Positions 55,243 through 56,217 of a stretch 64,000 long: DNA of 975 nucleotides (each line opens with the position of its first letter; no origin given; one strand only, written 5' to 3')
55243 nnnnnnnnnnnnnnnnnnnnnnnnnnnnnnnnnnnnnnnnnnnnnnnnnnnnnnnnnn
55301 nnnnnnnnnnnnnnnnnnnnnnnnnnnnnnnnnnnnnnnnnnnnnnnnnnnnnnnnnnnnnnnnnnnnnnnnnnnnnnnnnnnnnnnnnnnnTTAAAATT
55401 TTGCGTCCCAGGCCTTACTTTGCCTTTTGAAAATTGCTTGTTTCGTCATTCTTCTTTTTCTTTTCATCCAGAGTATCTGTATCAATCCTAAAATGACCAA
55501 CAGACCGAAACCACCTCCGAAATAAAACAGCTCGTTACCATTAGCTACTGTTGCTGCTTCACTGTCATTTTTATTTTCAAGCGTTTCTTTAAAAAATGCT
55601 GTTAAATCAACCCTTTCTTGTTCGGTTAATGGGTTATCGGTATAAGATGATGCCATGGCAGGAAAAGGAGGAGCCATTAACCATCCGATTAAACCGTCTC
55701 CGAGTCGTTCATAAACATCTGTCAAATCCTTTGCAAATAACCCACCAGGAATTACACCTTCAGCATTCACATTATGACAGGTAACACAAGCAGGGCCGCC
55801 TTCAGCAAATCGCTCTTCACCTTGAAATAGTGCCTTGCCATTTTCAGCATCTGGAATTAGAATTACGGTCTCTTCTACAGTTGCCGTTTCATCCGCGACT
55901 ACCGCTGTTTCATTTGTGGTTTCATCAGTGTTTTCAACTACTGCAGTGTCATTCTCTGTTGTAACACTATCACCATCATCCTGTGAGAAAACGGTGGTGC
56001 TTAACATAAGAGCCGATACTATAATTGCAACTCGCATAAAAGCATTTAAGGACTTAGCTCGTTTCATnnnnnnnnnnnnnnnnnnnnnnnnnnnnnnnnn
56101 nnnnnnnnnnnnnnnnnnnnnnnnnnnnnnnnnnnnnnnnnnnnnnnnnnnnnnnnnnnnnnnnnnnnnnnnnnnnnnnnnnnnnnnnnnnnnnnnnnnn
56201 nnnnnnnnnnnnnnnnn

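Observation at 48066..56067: Nar operon bracketed by c-type cytochromes: a NarC-like first gene and a cytochrome c::NarI fusion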

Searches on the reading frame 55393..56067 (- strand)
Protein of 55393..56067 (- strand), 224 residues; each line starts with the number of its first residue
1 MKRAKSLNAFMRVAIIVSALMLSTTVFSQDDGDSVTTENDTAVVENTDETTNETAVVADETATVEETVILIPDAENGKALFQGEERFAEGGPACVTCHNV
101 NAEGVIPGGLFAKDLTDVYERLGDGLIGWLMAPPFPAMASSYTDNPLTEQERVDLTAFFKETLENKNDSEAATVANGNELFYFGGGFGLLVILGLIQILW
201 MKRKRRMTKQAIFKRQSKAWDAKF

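Call 4: search_protein_families(library=pfam, proteins=[window:55393-56067:-], max_evalue=0.01)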
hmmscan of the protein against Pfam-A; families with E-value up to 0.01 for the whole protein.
window:55393-56067:- (224 aa): 2 families
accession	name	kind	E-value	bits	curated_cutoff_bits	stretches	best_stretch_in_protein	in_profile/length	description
PF00034.26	Cytochrom_C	-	8.1e-05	24.3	21.3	1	74-158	1-85/90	Cytochrome c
PF13273.12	DUF4064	-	0.0019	18.8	32.1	0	139-207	31-87/102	Protein of unknown function (DUF4064)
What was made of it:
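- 55393..56067 (-): narC' encodes a 224-aa monohaem cytochrome c. It is the counterpart of NarC domain 2 plus its membrane anchor. PF00034 E 8e-5 (call 4).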

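Call 5: search_protein_families(library=ncbifam, proteins=[window:55393-56067:-], max_evalue=0.01)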
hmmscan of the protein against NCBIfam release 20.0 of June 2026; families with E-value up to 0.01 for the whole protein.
window:55393-56067:- (224 aa): 1 family
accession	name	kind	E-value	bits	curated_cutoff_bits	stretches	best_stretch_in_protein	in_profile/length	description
NF050122.1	bc1_QcrC_actin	exception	0.00053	19.4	200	1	93-175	146-224/253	cytochrome bc1 complex diheme cytochrome c subunit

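Call 26: search_solved_structures(query=window:55393-56067:-, max_evalue=1, show_alignments=2)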
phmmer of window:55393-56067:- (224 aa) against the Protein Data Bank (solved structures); distinct sequences matched with E-value up to 1: 14.
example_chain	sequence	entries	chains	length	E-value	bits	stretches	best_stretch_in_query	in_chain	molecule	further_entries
7q21_C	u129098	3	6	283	4.6e-05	26.3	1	93-193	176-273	Cytochrome bc1 complex cytochrome c subunit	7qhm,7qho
6hwh_M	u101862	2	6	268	0.00021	24.2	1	93-165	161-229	Cytochrome bc1 complex cytochrome c subunit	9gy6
8ovc_O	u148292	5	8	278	0.00024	24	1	93-165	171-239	Cytochrome bc1 complex cytochrome c subunit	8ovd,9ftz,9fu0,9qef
6adq_C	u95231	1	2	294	0.00028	23.7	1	93-165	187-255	Cytochrome bc1 complex cytochrome c subunit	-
7rh5_O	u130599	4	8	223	0.00098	22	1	93-165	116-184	Cytochrome bc1 complex cytochrome c subunit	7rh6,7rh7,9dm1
9wcx_U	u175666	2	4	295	0.0011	21.8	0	93-165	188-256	Cytochrome bc1 complex cytochrome c subunit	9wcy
2c1u_A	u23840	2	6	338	0.0038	20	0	69-105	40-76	DI-HAEM CYTOCHROME C PEROXIDASE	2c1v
6q2u_A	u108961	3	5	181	0.013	18.3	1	75-109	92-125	Cytochrome c4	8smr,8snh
8hcr_C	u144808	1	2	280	0.021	17.6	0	92-164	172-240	Cytochrome bc1 complex cytochrome c subunit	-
7e1v_O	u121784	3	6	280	0.021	17.6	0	92-164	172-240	Cytochrome bc1 complex cytochrome c subunit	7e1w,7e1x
8bf9_A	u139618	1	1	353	0.5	13.1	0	180-208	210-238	Translocon-associated protein subunit alpha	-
5mab_A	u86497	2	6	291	0.5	13.1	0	46-101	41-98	FoxE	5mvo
8b5l_q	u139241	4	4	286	0.57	12.9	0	180-208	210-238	Translocon-associated protein subunit alpha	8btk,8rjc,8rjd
8b6l_E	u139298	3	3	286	0.74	12.6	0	180-208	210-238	Translocon-associated protein subunit alpha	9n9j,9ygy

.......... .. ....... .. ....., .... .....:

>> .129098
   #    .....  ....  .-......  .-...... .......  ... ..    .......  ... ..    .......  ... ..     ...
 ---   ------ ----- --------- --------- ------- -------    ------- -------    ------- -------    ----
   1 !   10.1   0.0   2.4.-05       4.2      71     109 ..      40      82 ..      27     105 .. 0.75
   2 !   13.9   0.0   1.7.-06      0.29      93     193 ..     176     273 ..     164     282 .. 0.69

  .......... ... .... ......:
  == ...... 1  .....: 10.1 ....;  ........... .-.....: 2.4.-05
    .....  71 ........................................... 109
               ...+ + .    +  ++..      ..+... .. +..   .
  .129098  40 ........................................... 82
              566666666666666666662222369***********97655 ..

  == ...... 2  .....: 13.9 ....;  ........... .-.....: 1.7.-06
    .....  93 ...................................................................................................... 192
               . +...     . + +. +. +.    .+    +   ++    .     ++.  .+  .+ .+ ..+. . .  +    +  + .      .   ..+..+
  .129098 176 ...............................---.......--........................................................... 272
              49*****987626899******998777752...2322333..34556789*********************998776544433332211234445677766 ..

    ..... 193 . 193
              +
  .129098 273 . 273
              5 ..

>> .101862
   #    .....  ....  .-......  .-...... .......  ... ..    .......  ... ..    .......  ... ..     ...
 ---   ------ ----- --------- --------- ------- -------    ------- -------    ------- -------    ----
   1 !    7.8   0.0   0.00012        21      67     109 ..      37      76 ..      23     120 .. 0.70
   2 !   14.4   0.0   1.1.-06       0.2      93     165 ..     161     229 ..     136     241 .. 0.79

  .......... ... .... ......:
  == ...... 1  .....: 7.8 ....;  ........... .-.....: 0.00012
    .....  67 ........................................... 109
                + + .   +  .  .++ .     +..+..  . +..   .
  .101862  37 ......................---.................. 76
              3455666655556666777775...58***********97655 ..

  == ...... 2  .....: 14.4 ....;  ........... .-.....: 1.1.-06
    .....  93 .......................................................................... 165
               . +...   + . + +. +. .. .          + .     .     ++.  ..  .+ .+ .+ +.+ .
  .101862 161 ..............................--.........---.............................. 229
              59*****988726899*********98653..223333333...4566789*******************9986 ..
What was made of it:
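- Closest known: Actinobacterial QcrC. Same: There is weak sequence similarity between NarC' and QcrC domain 2 plus its anchor (7q21_C, E 4.6e-5, call 26; NF050122, E 5e-4, call 5).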

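Call 69: find_homologous_proteins(query=window:55393-56067:-, max_evalue=0.00001)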
Query window:55393-56067:- (224 aa): 78 proteins with E <= 0.00001 among 644 candidates.
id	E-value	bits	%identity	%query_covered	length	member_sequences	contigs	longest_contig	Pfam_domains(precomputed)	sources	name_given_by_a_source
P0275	1.6e-143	493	100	100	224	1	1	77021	-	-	-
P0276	9.0e-95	334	72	100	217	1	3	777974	-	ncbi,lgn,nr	ncbi:MAG: cytochrome c [Crocinitomicaceae bacterium]|nr:cytochrome c [Crocinitomicaceae bacterium]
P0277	1.3e-69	252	60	94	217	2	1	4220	-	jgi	-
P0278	5.1e-64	234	57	87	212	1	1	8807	-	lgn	-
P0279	2.1e-63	232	59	88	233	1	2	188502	-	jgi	jgi:hypothetical protein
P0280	9.3e-63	230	55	93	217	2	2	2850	-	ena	-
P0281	3.6e-62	228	50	95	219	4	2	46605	-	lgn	-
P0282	5.9e-61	224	64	76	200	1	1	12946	-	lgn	-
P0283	1.1e-60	223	49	96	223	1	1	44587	-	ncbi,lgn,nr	ncbi:MAG: hypothetical protein GQ574_12735 [Crocinitomix sp.]|nr:hypothetical protein [Crocinitomix 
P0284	2.1e-60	222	64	68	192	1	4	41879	-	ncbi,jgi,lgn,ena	-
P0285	7.3e-60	220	59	76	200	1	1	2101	-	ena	-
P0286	3.5e-59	218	50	95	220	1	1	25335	PF00034.27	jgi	jgi:mono/diheme cytochrome c family protein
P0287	1.3e-58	216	63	68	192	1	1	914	-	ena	-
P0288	1.6e-58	216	58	73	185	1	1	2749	-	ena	-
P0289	1.7e-58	216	62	75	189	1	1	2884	-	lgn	-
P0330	3.3e-44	169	47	84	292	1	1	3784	PF13442.12,PF00034.27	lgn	-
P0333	5.5e-43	165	45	90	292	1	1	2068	PF13442.12,PF00034.27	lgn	-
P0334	3.1e-42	163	55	66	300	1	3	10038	PF13442.12,PF00034.27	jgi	-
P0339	3.2e-37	146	45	84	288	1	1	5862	PF13442.12,PF00034.27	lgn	-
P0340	3.4e-37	146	44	83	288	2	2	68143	PF13442.12,PF00034.27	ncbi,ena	-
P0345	1.3e-34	138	49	66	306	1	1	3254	PF13442.12,PF00034.27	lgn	-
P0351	1.7e-27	114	46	65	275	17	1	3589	PF13442.12,PF00034.27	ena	-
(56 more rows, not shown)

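Call 75: predict_structure(alignment_id=A2)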
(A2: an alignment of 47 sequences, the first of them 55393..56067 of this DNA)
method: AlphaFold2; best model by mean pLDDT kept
length: 224 residues; sequences in the alignment: 47
mean_pLDDT: 79.5   pTM: 0.60
mean pLDDT of the five models: 79.5, 77.6, 76.9, 75.7, 75.6
residues with pLDDT >= 90: 66; 70-90: 112; 50-70: 27; < 50: 19
segments of 3 or more residues with pLDDT < 50: 30-42, 51-53
pLDDT, mean of each block of 10 residues (from residue 1): 70 89 66 45 53 52 75 95 92 77 82 85 78 81 90 93 85 77 92 96 91 88 73
secondary structure, 60 per line:
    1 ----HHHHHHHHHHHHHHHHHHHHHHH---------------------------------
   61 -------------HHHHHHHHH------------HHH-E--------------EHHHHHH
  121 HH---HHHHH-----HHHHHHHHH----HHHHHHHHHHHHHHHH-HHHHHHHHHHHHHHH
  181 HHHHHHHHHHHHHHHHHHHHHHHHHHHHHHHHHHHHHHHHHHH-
elements in order: H5-27 H74-82 H115-122 H126-130 H136-144 H149-164 H166-223
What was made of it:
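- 55852..55983 (-): Acidic Thr/Glu-rich tail (aa 29-72). It corresponds in position to the inter-domain linker of dihaem NarC. pLDDT is 45-53 over residues 30-60 (call 75).
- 55474..55530 (-): C-terminal transmembrane anchor of NarC' (aa 180-198), followed by a basic cytoplasmic tail. AlphaFold2 models a single long helix over residues 166-223 (call 75).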

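Call 79: fold_search(model_id=the predicted structure, library=pdb)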
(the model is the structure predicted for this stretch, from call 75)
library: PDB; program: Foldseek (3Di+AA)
matches with E <= 10: 15; with E <= 0.001: 0
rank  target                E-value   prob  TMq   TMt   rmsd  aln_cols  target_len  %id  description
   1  3cp5                  5.1e-01  0.44  0.24  0.44   6.4       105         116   21  Cytochrome c from rhodothermus marinus (released 2008-10-28)
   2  6cun                  6.1e-01  0.41  0.24  0.44   6.8       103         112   19  Engineered Cytochrome c from Rhodothermus marinus (Rma TDE) bound to carbene intermediate (1-ethoxy-1-oxopropan-2-yliden (released 2018-06-27)
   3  2b11_B                7.0e-01  0.23  0.23  0.42   6.8       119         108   14  Crystal structure of the protein-protein complex between F82W cytochrome c and cytochrome c peroxidase (released 2005-10-25)
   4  1yea                  7.4e-01  0.12  0.20  0.34   8.0       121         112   13  STRUCTURE DETERMINATION AND ANALYSIS OF YEAST ISO-2-CYTOCHROME C AND A COMPOSITE MUTANT PROTEIN (released 1993-10-31)
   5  4n0k_A                1.4e+00  0.16  0.23  0.42   6.7       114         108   13  Atomic resolution crystal structure of a cytochrome c-calixarene complex (released 2014-09-10)
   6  9krc_A                2.6e+00  0.14  0.25  0.53   5.5       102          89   19  CRYSTAL STRUCTURE OF OXIDIIZED CYTOCHROME C6 FROM SYNECHOCOCCUS ELONGATUS PCC 7942 (released 2025-01-29)
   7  4pwa_C                2.6e+00  0.11  0.23  0.47   4.5        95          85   18  Crystal structure of the c-type cytochrome SorU from Sinorhizobium meliloti (released 2015-06-03)
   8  2n3y_MODEL_1_A        3.9e+00  0.07  0.21  0.39   7.5       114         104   18  NMR structure of the Y48pCMF variant of human cytochrome c in its reduced state (released 2016-12-14)
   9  4o1w_B                5.0e+00  0.10  0.25  0.55   4.5        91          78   15  Crystal Structure of Colwellia psychrerythraea cytochrome c (released 2014-04-23)
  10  1kb0                  6.1e+00  0.06  0.23  0.09  17.1       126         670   21  Crystal Structure of Quinohemoprotein Alcohol Dehydrogenase from Comamonas testosteroni (released 2001-12-28)
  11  2fbt                  8.3e+00  0.02  0.12  0.13  12.5        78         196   15  WRN exonuclease (released 2006-04-25)
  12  5ghk                  8.3e+00  0.02  0.10  0.04  10.9        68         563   19  Crystal Structure Analysis of Canine serum albumin (released 2016-11-23)
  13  3hmh                  8.9e+00  0.02  0.14  0.19  10.6        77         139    9  Crystal structure of the second bromodomain of human TBP-associated factor RNA polymerase 1-like (TAF1L) (released 2009-06-23)
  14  6qel_E                9.5e+00  0.02  0.13  0.07  10.0        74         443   19  E. coli DnaBC apo complex (released 2019-03-06)
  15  7y17_C                9.5e+00  0.01  0.09  0.06  10.0        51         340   12  Crystal structure of ribosomal ITS2 pre-rRNA processing complex from Cyberlindnera jadinii (released 2023-06-14)
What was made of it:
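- Tried and rejected: Foldseek on the NarC' model gave no significant neighbour: best E 0.5, TM-score about 0.44 (call 79).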
